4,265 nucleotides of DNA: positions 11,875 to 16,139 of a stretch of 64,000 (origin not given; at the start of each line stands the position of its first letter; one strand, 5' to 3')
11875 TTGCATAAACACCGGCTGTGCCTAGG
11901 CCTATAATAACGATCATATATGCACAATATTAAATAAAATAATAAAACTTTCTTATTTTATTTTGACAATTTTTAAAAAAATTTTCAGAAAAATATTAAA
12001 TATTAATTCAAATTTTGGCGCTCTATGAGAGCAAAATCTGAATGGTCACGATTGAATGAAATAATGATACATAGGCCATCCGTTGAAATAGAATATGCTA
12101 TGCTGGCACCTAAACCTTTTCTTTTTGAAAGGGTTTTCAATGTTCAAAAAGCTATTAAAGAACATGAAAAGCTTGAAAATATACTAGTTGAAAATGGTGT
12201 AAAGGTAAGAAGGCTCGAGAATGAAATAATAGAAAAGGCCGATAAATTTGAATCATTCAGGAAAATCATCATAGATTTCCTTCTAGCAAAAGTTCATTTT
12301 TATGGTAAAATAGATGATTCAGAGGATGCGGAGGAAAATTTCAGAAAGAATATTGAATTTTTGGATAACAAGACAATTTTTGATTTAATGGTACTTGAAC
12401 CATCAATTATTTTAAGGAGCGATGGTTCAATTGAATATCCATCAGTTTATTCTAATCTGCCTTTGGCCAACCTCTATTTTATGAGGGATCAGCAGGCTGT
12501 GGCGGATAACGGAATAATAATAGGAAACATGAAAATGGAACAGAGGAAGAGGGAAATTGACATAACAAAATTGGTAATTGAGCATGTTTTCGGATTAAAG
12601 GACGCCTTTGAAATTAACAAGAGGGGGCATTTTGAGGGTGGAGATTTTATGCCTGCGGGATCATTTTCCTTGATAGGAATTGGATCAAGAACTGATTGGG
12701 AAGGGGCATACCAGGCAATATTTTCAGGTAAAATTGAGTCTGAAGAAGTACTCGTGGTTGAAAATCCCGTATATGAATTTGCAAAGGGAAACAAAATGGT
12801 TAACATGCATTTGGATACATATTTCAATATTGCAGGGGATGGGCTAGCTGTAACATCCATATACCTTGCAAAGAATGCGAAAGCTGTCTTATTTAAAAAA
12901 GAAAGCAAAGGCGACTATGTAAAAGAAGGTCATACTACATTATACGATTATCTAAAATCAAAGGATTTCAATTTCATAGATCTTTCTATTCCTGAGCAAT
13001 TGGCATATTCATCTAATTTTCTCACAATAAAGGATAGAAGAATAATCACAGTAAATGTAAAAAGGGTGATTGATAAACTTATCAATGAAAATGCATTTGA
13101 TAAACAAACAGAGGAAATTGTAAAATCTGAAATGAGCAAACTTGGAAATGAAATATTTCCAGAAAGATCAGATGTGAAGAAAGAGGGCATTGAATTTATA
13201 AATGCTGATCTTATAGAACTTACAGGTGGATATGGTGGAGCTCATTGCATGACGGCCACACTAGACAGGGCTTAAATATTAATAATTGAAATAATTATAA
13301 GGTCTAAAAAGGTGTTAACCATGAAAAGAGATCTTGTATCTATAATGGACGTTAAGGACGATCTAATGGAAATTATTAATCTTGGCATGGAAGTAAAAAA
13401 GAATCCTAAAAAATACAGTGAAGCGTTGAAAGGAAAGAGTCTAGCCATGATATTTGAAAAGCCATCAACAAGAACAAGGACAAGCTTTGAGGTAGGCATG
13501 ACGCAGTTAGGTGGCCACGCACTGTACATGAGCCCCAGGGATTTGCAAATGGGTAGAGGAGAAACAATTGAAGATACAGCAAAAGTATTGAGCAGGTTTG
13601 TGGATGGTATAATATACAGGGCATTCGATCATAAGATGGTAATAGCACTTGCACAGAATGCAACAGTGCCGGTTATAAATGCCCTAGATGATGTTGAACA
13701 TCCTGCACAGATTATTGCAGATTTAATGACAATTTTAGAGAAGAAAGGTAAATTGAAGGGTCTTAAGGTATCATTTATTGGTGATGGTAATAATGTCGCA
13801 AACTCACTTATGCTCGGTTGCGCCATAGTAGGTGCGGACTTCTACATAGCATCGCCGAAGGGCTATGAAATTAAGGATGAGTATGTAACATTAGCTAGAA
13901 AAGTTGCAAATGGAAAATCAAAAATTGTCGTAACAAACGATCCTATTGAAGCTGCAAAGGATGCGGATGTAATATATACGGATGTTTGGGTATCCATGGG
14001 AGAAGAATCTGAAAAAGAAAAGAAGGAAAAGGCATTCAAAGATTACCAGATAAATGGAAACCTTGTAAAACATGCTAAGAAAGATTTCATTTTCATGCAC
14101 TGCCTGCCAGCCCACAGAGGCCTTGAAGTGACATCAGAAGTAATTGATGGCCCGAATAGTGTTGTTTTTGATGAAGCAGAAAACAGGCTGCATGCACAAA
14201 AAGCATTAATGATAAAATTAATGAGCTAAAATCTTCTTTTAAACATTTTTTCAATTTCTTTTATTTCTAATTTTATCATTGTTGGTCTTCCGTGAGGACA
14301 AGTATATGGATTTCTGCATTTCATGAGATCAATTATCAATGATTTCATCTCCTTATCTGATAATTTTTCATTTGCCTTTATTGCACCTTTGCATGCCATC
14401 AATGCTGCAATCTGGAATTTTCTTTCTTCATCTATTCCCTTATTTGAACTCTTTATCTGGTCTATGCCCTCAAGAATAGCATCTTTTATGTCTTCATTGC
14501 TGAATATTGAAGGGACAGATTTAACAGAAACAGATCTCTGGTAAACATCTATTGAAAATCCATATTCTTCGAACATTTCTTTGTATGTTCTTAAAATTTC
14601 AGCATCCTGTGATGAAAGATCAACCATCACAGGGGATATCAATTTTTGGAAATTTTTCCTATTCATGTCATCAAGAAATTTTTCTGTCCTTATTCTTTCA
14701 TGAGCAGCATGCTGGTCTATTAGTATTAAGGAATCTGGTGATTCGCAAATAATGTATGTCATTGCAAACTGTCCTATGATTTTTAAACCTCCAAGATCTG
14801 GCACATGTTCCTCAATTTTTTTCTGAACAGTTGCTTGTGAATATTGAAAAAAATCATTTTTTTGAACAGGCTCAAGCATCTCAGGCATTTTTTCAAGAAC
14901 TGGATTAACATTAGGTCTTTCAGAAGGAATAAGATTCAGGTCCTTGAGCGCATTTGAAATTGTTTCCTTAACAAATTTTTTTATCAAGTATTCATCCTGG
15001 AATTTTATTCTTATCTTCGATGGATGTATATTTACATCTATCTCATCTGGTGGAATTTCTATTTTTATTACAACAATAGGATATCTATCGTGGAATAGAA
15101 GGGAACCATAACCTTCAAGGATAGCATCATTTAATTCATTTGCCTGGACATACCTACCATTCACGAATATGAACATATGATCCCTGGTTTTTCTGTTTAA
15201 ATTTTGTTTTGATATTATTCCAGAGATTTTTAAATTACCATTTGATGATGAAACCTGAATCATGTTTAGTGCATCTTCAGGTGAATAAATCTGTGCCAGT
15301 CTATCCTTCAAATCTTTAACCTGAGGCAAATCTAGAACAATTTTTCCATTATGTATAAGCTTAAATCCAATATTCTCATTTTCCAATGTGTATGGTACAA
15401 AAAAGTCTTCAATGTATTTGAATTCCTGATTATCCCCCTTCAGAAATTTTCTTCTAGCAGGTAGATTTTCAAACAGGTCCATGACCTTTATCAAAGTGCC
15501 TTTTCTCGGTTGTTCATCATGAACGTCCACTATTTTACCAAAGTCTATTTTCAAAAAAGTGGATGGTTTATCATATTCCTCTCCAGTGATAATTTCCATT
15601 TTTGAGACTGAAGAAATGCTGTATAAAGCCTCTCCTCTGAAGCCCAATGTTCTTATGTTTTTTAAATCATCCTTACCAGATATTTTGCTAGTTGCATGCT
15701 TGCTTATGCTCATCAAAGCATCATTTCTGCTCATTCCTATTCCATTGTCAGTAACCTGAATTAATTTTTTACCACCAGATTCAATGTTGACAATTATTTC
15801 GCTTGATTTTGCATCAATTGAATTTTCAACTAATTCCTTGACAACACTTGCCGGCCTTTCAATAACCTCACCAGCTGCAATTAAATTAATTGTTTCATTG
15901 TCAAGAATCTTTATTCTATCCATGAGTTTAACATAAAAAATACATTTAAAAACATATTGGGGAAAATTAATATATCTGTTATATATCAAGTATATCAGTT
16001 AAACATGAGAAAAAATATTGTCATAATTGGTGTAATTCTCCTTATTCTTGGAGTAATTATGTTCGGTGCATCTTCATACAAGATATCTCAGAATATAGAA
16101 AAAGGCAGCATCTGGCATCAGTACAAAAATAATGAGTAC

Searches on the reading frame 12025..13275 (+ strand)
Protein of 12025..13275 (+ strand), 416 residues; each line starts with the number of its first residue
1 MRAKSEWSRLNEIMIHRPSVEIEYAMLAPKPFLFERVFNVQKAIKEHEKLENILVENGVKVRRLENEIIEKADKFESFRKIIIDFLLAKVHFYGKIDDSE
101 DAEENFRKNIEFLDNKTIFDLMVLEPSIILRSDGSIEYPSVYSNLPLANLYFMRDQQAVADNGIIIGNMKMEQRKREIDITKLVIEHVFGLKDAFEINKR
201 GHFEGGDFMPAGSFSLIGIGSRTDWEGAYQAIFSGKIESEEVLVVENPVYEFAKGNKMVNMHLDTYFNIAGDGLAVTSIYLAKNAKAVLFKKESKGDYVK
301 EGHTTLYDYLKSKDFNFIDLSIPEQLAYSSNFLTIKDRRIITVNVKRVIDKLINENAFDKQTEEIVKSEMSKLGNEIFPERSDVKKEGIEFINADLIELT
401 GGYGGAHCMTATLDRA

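Call 69: search_protein_families(library=pfam, proteins=[window:12025-13275:+], max_evalue=0.00001)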
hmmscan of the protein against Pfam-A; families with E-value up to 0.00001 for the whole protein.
window:12025-13275:+ (416 aa): 2 families
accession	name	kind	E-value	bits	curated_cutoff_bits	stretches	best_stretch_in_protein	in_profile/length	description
PF02274.22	ADI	-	9.3e-45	153.7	22.8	1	32-415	3-377/377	Arginine deiminase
PF19420.4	DDAH_eukar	-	2.6e-07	30.6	23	0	332-412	208-289/291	N,N dimethylarginine dimethylhydrolase, eukaryotic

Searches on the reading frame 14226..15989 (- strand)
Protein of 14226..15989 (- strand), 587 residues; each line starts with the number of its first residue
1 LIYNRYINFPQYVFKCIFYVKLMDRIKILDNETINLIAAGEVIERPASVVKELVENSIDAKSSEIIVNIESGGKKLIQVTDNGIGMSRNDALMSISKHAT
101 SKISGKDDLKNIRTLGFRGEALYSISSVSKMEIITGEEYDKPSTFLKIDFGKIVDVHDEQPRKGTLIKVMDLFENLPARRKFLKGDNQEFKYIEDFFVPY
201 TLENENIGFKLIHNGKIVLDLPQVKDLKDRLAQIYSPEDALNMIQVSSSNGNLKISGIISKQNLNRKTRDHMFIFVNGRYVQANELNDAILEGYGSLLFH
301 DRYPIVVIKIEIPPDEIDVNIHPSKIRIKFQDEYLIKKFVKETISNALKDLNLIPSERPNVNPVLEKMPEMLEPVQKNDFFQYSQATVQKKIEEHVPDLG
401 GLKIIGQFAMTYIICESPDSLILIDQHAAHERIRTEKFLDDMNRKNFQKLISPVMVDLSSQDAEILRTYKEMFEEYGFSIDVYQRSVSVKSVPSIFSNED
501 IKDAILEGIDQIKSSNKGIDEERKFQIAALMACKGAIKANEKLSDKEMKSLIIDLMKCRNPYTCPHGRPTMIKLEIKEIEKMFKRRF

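Call 69: search_protein_families(library=pfam, proteins=[window:14226-15989:-], max_evalue=0.00001)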
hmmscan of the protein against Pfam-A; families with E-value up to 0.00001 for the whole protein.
window:14226-15989:- (587 aa): 4 families
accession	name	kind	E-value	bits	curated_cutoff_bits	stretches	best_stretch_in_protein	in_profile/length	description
PF01119.25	DNA_mis_repair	-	4.6e-36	123.5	26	1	232-348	2-118/119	DNA mismatch repair protein, C-terminal domain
PF08676.16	MutL_C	-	6.9e-35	120.3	25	1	405-543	1-142/142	MutL C terminal dimerisation domain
PF13589.12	HATPase_c_3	-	3.3e-11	43.8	25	1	47-157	4-112/137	Histidine kinase-, DNA gyrase B-, and HSP90-like ATPase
PF02518.31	HATPase_c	-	2.8e-07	31.4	26.4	1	44-100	4-63/111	Histidine kinase-, DNA gyrase B-, and HSP90-like ATPase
